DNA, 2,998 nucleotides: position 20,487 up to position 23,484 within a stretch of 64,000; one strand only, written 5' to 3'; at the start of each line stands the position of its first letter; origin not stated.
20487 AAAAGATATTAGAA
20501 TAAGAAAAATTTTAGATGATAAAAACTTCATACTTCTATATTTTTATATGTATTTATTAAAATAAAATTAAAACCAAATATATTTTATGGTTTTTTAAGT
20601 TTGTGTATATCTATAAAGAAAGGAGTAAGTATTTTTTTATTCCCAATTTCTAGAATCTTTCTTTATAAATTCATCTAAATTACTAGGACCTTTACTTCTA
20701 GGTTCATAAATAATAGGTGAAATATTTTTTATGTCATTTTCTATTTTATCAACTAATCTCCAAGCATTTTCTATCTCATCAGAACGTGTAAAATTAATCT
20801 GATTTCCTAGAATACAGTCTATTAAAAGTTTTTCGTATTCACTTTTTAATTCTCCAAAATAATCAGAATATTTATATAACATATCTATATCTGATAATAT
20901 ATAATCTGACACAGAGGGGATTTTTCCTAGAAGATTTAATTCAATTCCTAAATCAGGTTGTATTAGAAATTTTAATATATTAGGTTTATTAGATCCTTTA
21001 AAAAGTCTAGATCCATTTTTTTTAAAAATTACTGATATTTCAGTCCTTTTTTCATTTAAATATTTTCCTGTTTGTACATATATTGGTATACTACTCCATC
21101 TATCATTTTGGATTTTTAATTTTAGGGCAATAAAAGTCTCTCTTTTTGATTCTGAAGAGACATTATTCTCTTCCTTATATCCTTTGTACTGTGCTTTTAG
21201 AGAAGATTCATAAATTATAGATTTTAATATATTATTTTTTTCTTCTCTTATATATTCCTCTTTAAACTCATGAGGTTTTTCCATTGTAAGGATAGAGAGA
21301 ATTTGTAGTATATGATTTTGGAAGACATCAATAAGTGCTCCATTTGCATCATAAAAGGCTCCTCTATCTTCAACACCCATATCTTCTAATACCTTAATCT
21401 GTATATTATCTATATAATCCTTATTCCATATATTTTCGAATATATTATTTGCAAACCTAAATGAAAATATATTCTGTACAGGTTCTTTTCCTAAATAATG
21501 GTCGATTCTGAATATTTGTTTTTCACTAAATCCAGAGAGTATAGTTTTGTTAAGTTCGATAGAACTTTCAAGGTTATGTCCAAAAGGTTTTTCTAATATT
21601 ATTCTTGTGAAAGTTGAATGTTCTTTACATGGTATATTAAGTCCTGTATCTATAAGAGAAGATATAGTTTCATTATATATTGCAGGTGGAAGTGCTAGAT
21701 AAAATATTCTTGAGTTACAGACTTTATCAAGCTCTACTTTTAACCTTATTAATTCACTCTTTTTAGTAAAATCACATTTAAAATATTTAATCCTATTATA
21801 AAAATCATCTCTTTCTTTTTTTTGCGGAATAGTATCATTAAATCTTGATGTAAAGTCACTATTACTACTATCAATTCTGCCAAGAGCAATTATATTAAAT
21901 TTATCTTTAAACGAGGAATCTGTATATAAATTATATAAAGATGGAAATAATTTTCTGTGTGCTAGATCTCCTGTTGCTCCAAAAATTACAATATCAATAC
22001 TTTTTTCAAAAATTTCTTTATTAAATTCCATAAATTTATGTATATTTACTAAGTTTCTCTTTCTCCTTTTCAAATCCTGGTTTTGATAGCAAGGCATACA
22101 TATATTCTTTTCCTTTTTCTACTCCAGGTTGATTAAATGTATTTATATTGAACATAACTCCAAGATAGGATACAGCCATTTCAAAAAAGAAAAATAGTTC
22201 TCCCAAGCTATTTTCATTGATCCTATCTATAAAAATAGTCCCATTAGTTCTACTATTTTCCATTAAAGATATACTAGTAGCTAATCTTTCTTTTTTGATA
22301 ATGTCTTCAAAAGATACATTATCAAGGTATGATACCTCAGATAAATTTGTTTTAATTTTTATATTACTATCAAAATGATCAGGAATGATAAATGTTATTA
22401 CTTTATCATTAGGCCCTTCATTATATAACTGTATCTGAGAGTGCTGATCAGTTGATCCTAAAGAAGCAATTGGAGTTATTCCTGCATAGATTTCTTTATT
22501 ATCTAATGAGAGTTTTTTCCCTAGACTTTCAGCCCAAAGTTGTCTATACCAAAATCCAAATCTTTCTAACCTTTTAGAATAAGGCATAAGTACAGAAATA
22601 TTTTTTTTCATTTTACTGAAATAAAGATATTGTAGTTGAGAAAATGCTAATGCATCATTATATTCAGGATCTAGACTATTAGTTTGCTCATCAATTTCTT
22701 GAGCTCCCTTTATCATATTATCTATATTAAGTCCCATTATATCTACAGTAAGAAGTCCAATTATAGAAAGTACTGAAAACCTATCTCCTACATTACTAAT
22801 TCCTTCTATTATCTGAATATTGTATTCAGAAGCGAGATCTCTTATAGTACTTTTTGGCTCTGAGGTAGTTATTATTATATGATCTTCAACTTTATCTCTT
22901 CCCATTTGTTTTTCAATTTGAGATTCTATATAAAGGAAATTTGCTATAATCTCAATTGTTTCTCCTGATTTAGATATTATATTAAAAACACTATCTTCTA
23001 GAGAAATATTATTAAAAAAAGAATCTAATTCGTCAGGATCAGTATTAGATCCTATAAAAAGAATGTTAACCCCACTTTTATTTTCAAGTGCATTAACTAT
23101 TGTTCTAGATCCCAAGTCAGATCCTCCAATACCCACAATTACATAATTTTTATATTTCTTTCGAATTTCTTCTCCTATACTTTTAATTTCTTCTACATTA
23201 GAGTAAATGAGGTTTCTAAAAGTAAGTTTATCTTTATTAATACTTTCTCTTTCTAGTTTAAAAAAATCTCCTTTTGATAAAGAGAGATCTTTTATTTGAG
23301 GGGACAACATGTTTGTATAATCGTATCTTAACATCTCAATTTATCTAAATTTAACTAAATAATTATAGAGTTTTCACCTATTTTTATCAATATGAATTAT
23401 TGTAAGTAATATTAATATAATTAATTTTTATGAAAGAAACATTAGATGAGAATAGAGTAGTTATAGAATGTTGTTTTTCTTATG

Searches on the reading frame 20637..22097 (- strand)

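Call 26: search_protein_families(library=pfam, proteins=[window:20637-22097:-], max_evalue=0.001)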
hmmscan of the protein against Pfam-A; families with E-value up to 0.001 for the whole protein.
window:20637-22097:- (486 aa): 2 families
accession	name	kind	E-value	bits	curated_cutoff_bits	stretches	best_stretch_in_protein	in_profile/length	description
PF02781.21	G6PD_C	-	1.1e-87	294.2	27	1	212-486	2-296/296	Glucose-6-phosphate dehydrogenase, C-terminal domain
PF00479.28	G6PD_N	-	4.3e-51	174.6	22.1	1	37-209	1-183/183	Glucose-6-phosphate dehydrogenase, NAD binding domain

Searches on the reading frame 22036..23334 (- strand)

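Call 26: search_protein_families(library=pfam, proteins=[window:22036-23334:-], max_evalue=0.001)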
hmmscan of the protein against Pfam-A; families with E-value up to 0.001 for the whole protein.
window:22036-23334:- (432 aa): 1 family
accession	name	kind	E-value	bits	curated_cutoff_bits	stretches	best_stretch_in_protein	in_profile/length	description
PF00342.24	PGI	-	1.5e-39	136.4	22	1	58-418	93-468/486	Phosphoglucose isomerase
